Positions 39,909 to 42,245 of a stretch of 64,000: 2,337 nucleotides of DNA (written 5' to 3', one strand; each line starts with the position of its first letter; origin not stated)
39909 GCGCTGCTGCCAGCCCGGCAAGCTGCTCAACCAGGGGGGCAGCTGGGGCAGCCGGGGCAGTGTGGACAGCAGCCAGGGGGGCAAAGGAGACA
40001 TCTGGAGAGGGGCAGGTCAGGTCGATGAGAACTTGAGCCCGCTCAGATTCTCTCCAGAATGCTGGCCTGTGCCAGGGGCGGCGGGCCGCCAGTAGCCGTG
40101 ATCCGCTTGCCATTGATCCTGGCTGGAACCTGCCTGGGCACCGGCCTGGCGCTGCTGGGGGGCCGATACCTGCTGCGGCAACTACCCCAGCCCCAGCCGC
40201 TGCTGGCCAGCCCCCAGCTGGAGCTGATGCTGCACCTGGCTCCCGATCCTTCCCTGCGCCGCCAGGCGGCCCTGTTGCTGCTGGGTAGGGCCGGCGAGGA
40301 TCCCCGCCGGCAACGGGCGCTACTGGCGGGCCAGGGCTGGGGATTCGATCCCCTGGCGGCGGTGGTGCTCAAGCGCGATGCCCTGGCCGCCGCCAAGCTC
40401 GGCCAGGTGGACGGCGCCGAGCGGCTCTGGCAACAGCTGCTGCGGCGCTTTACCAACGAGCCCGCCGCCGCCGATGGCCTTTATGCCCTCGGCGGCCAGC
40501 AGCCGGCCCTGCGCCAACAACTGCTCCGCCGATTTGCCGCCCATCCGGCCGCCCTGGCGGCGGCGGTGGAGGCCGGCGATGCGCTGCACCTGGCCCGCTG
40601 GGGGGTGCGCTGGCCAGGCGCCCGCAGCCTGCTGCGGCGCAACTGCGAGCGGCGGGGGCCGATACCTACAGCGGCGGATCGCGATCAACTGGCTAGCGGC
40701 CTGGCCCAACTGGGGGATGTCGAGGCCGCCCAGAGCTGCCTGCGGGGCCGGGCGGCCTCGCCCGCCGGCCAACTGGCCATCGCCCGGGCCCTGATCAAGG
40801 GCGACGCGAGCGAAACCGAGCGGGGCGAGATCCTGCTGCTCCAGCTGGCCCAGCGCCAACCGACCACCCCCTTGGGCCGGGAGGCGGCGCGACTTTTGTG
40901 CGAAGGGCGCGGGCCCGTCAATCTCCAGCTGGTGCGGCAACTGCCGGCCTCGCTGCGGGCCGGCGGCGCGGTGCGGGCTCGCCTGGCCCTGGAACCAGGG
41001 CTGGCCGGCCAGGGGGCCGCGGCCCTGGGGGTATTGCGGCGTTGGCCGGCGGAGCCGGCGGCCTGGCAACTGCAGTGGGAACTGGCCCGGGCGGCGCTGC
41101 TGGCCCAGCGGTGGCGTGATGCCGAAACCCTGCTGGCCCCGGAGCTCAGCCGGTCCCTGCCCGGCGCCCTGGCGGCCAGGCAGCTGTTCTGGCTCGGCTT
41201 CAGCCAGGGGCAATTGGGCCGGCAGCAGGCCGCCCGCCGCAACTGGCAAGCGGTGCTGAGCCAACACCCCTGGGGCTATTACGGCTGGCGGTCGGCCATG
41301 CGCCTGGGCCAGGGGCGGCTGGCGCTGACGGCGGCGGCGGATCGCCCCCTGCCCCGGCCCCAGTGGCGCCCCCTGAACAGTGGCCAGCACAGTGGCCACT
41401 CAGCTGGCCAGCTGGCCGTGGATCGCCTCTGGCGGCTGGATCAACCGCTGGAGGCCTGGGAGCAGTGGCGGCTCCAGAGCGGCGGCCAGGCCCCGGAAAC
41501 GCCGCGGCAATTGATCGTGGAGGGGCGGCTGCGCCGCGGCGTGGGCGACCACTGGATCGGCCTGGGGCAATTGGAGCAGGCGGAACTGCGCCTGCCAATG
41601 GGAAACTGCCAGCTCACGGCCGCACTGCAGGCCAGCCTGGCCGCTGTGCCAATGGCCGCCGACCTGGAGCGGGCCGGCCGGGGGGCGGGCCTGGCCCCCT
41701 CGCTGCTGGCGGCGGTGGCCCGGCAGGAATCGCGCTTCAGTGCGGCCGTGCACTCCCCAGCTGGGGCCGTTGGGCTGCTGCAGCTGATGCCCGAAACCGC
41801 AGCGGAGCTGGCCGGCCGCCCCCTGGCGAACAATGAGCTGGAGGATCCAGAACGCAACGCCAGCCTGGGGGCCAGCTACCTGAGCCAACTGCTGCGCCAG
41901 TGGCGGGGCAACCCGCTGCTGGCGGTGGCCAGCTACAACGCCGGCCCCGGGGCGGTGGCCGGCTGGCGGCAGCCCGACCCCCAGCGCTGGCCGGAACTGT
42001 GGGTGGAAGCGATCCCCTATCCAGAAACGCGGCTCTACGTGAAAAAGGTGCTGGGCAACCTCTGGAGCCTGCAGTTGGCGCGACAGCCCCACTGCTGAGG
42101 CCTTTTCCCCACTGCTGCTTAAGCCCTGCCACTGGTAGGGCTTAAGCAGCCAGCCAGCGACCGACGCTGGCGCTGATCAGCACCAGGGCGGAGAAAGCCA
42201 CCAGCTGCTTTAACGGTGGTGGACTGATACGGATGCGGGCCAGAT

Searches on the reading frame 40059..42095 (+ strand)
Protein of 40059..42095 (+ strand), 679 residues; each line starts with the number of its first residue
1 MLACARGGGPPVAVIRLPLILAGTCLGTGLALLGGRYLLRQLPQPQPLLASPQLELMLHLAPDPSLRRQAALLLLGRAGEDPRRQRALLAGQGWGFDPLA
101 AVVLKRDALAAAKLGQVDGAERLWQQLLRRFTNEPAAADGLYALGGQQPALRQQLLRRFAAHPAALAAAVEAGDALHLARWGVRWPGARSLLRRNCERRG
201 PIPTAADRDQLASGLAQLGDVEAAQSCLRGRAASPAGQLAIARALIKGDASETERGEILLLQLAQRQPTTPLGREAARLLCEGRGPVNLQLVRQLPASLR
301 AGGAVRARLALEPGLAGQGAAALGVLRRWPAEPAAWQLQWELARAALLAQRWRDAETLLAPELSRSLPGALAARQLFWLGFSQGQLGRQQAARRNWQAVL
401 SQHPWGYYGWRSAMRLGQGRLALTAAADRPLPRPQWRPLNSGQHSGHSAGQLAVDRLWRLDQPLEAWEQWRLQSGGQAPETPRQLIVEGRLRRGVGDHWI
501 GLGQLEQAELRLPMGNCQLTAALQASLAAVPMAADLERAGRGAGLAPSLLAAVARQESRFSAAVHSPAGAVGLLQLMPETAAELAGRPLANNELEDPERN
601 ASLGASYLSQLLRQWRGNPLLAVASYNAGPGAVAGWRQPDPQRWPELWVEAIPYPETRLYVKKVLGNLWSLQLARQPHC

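Call 87: search_protein_families(library=ncbifam, proteins=[window:40059-42095:+], max_evalue=0.00001)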
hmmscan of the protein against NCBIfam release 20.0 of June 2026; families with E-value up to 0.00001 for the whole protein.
window:40059-42095:+ (679 aa): 4 families
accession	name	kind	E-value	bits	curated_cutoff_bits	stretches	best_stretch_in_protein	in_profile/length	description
NF047373.1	BB0259_flg_lyt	exception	7.3e-40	137.4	234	1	543-665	559-682/705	flagellar assembly lytic transglycosylase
NF008631.0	PRK11619.1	equivalog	9.9e-25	87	536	1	535-665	482-618/644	murein transglycosylase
NF008112.0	PRK10859.1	equivalog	2.2e-07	29.7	354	1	548-633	304-390/483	membrane-bound lytic murein transglycosylase MltF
NF012014.0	PRK15470.1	equivalog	7.9e-07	28.9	233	1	537-611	44-124/203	membrane-bound lytic murein transglycosylase EmtA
